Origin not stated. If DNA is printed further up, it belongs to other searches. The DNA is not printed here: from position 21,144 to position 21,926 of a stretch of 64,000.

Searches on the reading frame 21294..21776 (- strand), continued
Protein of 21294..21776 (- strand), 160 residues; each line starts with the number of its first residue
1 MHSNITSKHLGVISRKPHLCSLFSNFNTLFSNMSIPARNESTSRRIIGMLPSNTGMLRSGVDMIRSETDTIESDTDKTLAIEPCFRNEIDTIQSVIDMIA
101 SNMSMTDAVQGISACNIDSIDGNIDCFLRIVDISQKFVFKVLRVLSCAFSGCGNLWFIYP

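Call 60: predict_structure(alignment_id=A3)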
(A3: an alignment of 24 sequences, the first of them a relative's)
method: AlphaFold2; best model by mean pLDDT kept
length: 328 residues; sequences in the alignment: 24
mean_pLDDT: 86.8   pTM: 0.63
mean pLDDT of the five models: 86.8, 86.6, 85.3, 84.7, 81.2
residues with pLDDT >= 90: 210; 70-90: 88; 50-70: 14; < 50: 16
segments of 3 or more residues with pLDDT < 50: 1-12, 220-223
pLDDT, mean of each block of 10 residues (from residue 1): 37 74 89 95 94 94 92 87 94 93 92 88 95 95 92 96 88 92 93 92 87 71 68 94 74 88 93 90 90 83 83 94 80
secondary structure, 60 per line:
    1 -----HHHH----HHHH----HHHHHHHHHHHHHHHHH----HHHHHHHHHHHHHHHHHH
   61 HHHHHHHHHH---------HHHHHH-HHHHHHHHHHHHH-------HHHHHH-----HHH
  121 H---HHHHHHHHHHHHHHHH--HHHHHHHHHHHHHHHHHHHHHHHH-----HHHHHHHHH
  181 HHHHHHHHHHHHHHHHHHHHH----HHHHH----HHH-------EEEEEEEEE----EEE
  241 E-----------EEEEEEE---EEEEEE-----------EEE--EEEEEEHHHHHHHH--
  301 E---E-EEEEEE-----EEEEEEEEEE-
elements in order: H6-9 H14-17 H22-38 H43-70 H80-85 H87-99 H107-112 H118-121 H125-140 H143-166 H172-201 H206-210 E225-233 E238-241 E253-259 E263-268 E280-282 E285-290 H291-298 E307-312 E318-327

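Call 63: fold_search(model_id=the predicted structure, library=pdb)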
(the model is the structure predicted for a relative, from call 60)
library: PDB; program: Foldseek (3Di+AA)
matches with E <= 10: 1124; with E <= 0.001: 0
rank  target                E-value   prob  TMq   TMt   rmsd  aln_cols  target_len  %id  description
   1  9qpy_B                1.5e-03  0.28  0.12  0.09  16.9       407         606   11  Structure of the Complement classical and lectin pathway C3 convertase (released 2025-12-24)
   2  9i0y_a                2.1e-03  0.99  0.16  0.36   9.0       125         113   14  Recombinant Ena2A fibers (released 2025-03-12)
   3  9i0y_0                2.3e-03  0.99  0.16  0.35   9.0       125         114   14  Recombinant Ena2A fibers (released 2025-03-12)
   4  4wvz_C                5.4e-03  0.98  0.17  0.26  15.1       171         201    9  Crystal structure of artificial crosslinked thiol dioxygenase G95C variant from Pseudomonas aeruginosa (released 2016-02-24)
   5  9l6r_A                6.0e-03  1.00  0.20  0.10   7.2       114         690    8  double-mutant (K217A & K218A) Vitamin K-dependent gamma-carboxylase in complex with Coagulation factor IX and vitamin  (released 2025-10-08)
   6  9bvk_A                6.3e-03  1.00  0.20  0.10  13.2       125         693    9  Vitamin K-dependent gamma-carboxylase with factor IX propeptide and glutamate-rich region and with vitamin K hydroquin (released 2025-01-22)
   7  4tlf_C                6.7e-03  0.97  0.17  0.26  15.1       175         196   11  Crystal structure of Thiol dioxygenase from Pseudomonas aeruginosa (released 2015-06-17)
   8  9bvq_A                7.0e-03  1.00  0.19  0.10   7.6       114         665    8  Vitamin K-dependent gamma-carboxylase with TMG2 propeptide and glutamate-rich region (released 2025-01-22)
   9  9bur_A                7.0e-03  1.00  0.20  0.11  13.6       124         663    8  Structure of GGCX-BGP complex (released 2025-01-29)
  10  7b2p_B                7.0e-03  0.23  0.14  0.09  22.0       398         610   12  Cryo-EM structure of complement C4b in complex with nanobody B5 (released 2022-03-02)
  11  7b2q_B                7.0e-03  0.16  0.12  0.09  16.4       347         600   10  Cryo-EM structure of complement C4b in complex with nanobody B12 (released 2022-03-02)
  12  6o2d_B                7.8e-03  1.00  0.18  0.37   5.2       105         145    8  Schizosaccharomyces pombe Cnp3 Cupin Domain (released 2019-08-21)
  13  9mqb_A                7.8e-03  1.00  0.19  0.10   7.7       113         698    7  Vitamin K-dependent gamma-carboxylase with Osteocalcin (mutant) and vitamin K hydroquinone and calcium (released 2025-10-08)
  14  9l24_A                8.2e-03  1.00  0.20  0.10   7.2       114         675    8  cryo-EM structure of Vitamin K-dependent gamma-carboxylase complexed with Matrix Gla protein (released 2025-10-22)
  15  9l20_A                8.6e-03  1.00  0.20  0.11  13.5       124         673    8  cryo-EM structure of Vitamin K-dependent gamma-carboxylase complexed with anisindione (released 2025-10-22)
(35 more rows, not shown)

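Call 74: fold_search(model_id=the predicted structure, library=viral)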
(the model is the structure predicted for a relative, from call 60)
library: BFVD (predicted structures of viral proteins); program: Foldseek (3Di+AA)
matches with E <= 10: 1191; with E <= 0.001: 6
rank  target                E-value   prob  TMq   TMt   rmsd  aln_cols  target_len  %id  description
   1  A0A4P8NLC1            1.9e-04  0.92  0.18  0.17  24.1       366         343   10  (no name in the UniProt tables at hand)
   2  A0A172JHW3            2.7e-04  0.95  0.17  0.22  18.1       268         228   12  Uncharacterized protein [Bacillus phage AR9]
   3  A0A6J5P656            2.9e-04  1.00  0.22  0.43   5.3       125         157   14  Uncharacterized protein [uncultured Caudovirales phage]
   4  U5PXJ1                4.7e-04  1.00  0.22  0.36   8.2       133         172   17  Uncharacterized protein [Bacillus phage Staley]
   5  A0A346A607            5.5e-04  1.00  0.18  0.26   8.0       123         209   15  (no name in the UniProt tables at hand)
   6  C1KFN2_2              7.8e-04  0.77  0.20  0.08  55.9       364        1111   14  Putative tail fibre protein [Lactobacillus phage Lb338-1]
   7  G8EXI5                1.5e-03  1.00  0.20  0.57   4.2       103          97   16  (no name in the UniProt tables at hand)
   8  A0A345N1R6            1.5e-03  0.99  0.19  0.36  11.6       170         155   14  (no name in the UniProt tables at hand)
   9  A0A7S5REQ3            1.8e-03  1.00  0.22  0.66   3.7       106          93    9  Uncharacterized protein [Rhizobium phage RHph_I1_9]
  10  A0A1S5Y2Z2            2.1e-03  1.00  0.20  0.30  17.0       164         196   10  Prefoldin [uncultured archaeal virus]
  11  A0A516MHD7            2.2e-03  1.00  0.23  0.53   5.4       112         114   16  (no name in the UniProt tables at hand)
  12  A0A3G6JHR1            2.2e-03  0.69  0.15  0.06  40.8       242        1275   12  Uncharacterized protein (Fragment) [Lactobacillus phage ViSo-2018a]
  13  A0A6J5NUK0            2.3e-03  1.00  0.20  0.57   4.7       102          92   14  Uncharacterized protein [uncultured Caudovirales phage]
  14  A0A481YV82            2.3e-03  1.00  0.18  0.22   6.7       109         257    9  Uncharacterized protein [Marseillevirus LCMAC103]
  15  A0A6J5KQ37            2.4e-03  1.00  0.22  0.56   5.4       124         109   16  Uncharacterized protein [uncultured Caudovirales phage]
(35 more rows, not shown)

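Call 77: search_protein_families(library=phrogs, proteins=[P0001, P0002], max_evalue=0.1)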
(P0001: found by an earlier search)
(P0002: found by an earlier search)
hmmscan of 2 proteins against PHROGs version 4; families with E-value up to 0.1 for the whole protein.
P0001 (328 aa): 0 families

P0002 (400 aa): 1 family
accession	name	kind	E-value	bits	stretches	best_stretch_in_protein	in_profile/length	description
phrog_15332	-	unknown function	0.015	16.6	1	141-179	8-46/72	-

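Call 78: search_protein_families(library=ncbifam, proteins=[P0001, P0002], max_evalue=0.1)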
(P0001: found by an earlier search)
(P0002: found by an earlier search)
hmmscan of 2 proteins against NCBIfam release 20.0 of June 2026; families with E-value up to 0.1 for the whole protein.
P0001 (328 aa): 0 families

P0002 (400 aa): 0 families

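Call 82: search_solved_structures(query=A3, max_evalue=10)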
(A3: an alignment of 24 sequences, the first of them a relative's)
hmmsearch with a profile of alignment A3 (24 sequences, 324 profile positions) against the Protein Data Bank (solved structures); distinct sequences matched with E-value up to 10: 0.

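Call 83: search_solved_structures(query=A4, max_evalue=1)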
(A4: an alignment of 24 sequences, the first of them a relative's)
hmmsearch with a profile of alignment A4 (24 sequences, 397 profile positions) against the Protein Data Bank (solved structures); distinct sequences matched with E-value up to 1: 21.
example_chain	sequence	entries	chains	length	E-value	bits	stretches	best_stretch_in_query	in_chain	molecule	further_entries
9c7v_B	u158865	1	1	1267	1.2e-16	63.7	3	236-302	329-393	BOS complex subunit NOMO2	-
5aq0_A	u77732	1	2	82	4.5e-11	45.3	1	238-316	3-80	CARBOXYPEPTIDASE D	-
9j6z_A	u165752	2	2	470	1.2e-10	43.9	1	238-340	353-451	Carboxypeptidase D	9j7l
4wi0_B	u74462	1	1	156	5.8e-09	38.4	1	242-306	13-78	Cellulosomal scaffoldin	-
4u3s_B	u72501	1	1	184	9.8e-09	37.6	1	242-306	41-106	Cellulosomal scaffoldin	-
9gbc_A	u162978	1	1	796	1.7e-05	26.9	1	238-351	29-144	TonB-linked outer membrane receptor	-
5g5d_B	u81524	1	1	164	7.2e-05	24.9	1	252-312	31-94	CELLULOSOMAL-SCAFFOLDING PROTEIN A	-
2b59_B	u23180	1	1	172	9e-05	24.6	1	252-311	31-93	Cellulosomal scaffolding protein A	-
2nsm_A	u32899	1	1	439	0.00021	23.4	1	238-317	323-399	Carboxypeptidase N catalytic chain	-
3mn8_A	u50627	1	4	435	0.00027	23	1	237-318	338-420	LP15968p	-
3kcp_A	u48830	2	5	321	0.00029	22.9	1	252-309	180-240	Cellulosomal-scaffolding protein A | Cellulosome anchoring protein cohesin region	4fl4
3njx_A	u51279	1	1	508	0.0035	19.3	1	262-315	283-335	Rhamnogalacturonase B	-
1nkg_A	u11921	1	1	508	0.0035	19.3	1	262-315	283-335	Rhamnogalacturonase B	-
2xhn_A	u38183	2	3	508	0.0036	19.3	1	262-315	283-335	RHAMNOGALACTURONASE B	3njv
1h8l_A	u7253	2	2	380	0.013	17.5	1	238-302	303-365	CARBOXYPEPTIDASE GP180 RESIDUES 503-882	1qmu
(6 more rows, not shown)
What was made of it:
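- Tried and rejected: PDB sequence profiles, PHROGs and NCBIfam gave nothing for the N-domains (calls 77, 78, 82, 83).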

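Call 107: predict_structure(alignment_id=A4)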
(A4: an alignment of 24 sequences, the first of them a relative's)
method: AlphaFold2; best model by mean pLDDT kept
length: 400 residues; sequences in the alignment: 24
mean_pLDDT: 89.0   pTM: 0.61
mean pLDDT of the five models: 89.0, 88.4, 88.4, 88.3, 86.7
residues with pLDDT >= 90: 240; 70-90: 144; 50-70: 16; < 50: 0
segments of 3 or more residues with pLDDT < 50: none
pLDDT, mean of each block of 10 residues (from residue 1): 81 92 89 94 96 91 84 93 95 92 93 90 95 94 89 95 93 94 96 95 87 87 76 87 74 88 86 88 93 83 91 81 85 92 88 89 83 90 82 88
secondary structure, 60 per line:
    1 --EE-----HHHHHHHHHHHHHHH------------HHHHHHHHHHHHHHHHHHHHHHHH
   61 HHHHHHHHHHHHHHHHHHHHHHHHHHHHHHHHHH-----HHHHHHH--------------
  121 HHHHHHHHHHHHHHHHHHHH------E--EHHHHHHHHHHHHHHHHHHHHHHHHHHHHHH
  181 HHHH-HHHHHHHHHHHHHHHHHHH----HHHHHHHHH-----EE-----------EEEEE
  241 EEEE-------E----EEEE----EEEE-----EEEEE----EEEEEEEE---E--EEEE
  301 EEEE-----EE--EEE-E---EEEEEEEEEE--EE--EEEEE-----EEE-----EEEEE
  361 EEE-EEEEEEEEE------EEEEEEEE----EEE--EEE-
elements in order: H10-24 H37-94 H100-106 H121-140 H151-184 H186-204 H209-217 E236-244 E257-260 E265-268 E274-278 E283-290 E297-304 E314-316 E322-331 E338-342 E348-350 E356-363 E365-373 E380-387 E392-394 E397-399

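Call 109: fold_search(model_id=the predicted structure, library=pdb)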
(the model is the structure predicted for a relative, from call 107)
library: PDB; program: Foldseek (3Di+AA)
matches with E <= 10: 1092; with E <= 0.001: 56
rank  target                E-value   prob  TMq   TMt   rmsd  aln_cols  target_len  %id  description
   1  6fwv_B                2.4e-07  1.00  0.19  0.16   9.1       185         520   18  The Bacillus anthracis TIE protein (released 2018-08-08)
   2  6fwv_A                2.5e-07  1.00  0.19  0.15   9.6       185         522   18  The Bacillus anthracis TIE protein (released 2018-08-08)
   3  3phs                  1.2e-06  1.00  0.18  0.27  10.4       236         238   10  Crystal Structure of GBS52, the minor pilin in gram-positive pathogen Streptococcus agalactiae (released 2010-11-17)
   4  5aq0_B                2.0e-06  1.00  0.19  0.90   1.5        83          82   29  The structure of the Transthyretin-like domain of the first catalytic domain of the HUMAN Carboxypeptidase D (released 2016-09-28)
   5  10ps                  2.7e-06  1.00  0.22  0.17  10.7       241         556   14  Crystal structure of SdrD A2-A3-B1-B2 domains from Staphylococcus aureus JH1 (released 2026-02-11)
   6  5aq0_A                3.2e-06  1.00  0.19  0.90   1.5        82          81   29  The structure of the Transthyretin-like domain of the first catalytic domain of the HUMAN Carboxypeptidase D (released 2016-09-28)
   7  2nsm                  4.2e-06  1.00  0.21  0.21   7.9       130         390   23  Crystal structure of the human carboxypeptidase N (Kininase I) catalytic domain (released 2007-04-24)
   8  8fia_A                9.7e-06  1.00  0.20  0.05  20.4       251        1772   11  The structure of fly Teneurin self assembly (released 2023-05-03)
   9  5hts_B                1.3e-05  1.00  0.17  0.23  12.2       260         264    7  Crystal structure of shaft pilin spaA from Lactobacillus rhamnosus GG - D295N mutant (released 2016-07-20)
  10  5hts_A                2.1e-05  1.00  0.17  0.23  12.3       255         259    7  Crystal structure of shaft pilin spaA from Lactobacillus rhamnosus GG - D295N mutant (released 2016-07-20)
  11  4wi0_B                2.6e-05  1.00  0.18  0.45   2.7        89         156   25  Crystal structure of Coh3ScaB-XDoc_M2ScaA complex: A C-terminal interface mutant of type II Cohesin-X-Dockerin complex (released 2015-10-07)
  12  5hts_C                2.9e-05  1.00  0.16  0.23  12.9       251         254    8  Crystal structure of shaft pilin spaA from Lactobacillus rhamnosus GG - D295N mutant (released 2016-07-20)
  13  3mn8_B                3.1e-05  1.00  0.20  0.21   9.9       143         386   17  Structure of Drosophila melanogaster carboxypeptidase D isoform 1B short (released 2010-07-28)
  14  3ufi                  3.5e-05  1.00  0.16  0.22  14.0       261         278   12  Crystal structure of a putative cell adhesion protein (BACOVA_04980) from Bacteroides ovatus ATCC 8483 at 2.18 A resolut (released 2011-12-14)
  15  5j4m_C                3.9e-05  1.00  0.19  0.27  12.4       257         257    7  Crystal structure of shaft pilin SpaA from Lactobacillus rhamnosus GG - E269A/D295N double mutant (released 2016-07-20)
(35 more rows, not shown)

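Call 110: find_related_loci(query=A3, collection=viral_contigs, flank=5000)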
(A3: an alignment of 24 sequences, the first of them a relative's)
Query A3 (328 aa) in viral_contigs; peptide patterns used: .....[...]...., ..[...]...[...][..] (x = any residue, [..] = any of these).
65 stretches matched a pattern, but none encodes a relative of the query by tblastn (E <= 1e-3).

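Call 111: find_related_loci(query=A4, collection=viral_contigs, flank=5000)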
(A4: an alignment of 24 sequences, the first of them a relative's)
Query A4 (400 aa) in viral_contigs; peptide patterns used: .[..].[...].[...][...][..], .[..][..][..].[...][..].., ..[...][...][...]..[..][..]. (x = any residue, [..] = any of these).
112 stretches matched a pattern, but none encodes a relative of the query by tblastn (E <= 1e-3).
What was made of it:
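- Tried and rejected: No relatives occur in viral contigs (calls 110, 111).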

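Call 112: find_encoding_contigs(protein=P0197, flank=3000, max_places=2)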
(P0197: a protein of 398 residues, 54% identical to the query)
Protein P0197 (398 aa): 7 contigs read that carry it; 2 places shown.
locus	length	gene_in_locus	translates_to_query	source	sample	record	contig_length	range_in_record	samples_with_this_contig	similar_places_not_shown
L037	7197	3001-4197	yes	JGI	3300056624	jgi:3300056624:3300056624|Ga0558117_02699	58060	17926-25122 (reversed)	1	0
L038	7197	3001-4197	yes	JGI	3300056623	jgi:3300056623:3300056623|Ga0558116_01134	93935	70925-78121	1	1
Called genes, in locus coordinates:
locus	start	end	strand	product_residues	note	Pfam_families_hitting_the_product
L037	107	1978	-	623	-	PF17803:Cadherin_4, PF17963:Big_9, PF18962:Por_Secre_tail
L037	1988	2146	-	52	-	-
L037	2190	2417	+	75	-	PF13560:HTH_31, PF01381:HTH_3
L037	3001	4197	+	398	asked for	PF13620:CarboxypepD_reg, PF13715:CarbopepD_reg_2 (weak), PF22904:NOMO1-like_2nd (faint), PF14686:fn3_3 (weak), PF13620:CarboxypepD_reg (weak)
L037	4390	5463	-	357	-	PF13472:Lipase_GDSL_2 (faint)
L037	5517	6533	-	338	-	PF13275:S4_2 (weak), PF01479:S4, PF00849:PseudoU_synth_2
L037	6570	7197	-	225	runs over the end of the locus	-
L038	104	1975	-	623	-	PF17803:Cadherin_4, PF17963:Big_9, PF18962:Por_Secre_tail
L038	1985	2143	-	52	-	-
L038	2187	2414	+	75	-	PF13560:HTH_31, PF01381:HTH_3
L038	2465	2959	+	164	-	-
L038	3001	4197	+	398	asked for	PF13620:CarboxypepD_reg, PF13715:CarbopepD_reg_2 (weak), PF22904:NOMO1-like_2nd (faint), PF14686:fn3_3 (weak), PF13620:CarboxypepD_reg (weak)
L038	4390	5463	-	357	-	PF13472:Lipase_GDSL_2 (faint)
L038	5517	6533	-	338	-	PF13275:S4_2 (weak), PF01479:S4, PF00849:PseudoU_synth_2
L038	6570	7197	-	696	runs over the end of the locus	PF07676:PD40 (faint)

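Call 117: find_encoding_contigs(protein=P0232, flank=3000, max_places=2)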
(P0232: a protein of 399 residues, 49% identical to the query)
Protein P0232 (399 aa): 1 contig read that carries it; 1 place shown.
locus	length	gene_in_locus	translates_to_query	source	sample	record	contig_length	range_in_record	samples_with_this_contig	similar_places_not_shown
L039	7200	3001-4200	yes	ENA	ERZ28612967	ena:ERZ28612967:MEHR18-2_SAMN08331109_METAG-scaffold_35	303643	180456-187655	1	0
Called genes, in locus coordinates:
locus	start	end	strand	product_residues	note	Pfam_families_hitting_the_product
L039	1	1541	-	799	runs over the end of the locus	PF13620:CarboxypepD_reg, PF13715:CarbopepD_reg_2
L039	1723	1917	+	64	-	-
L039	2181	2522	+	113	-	PF04397:LytTR (weak)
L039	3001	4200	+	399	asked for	PF13620:CarboxypepD_reg, PF13715:CarbopepD_reg_2, PF22904:NOMO1-like_2nd (weak), PF13620:CarboxypepD_reg (weak)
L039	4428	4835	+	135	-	-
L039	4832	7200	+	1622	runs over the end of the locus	PF00801:PKD (faint), PF13573:SprB, PF18911:PKD_4, PF13585:CHU_C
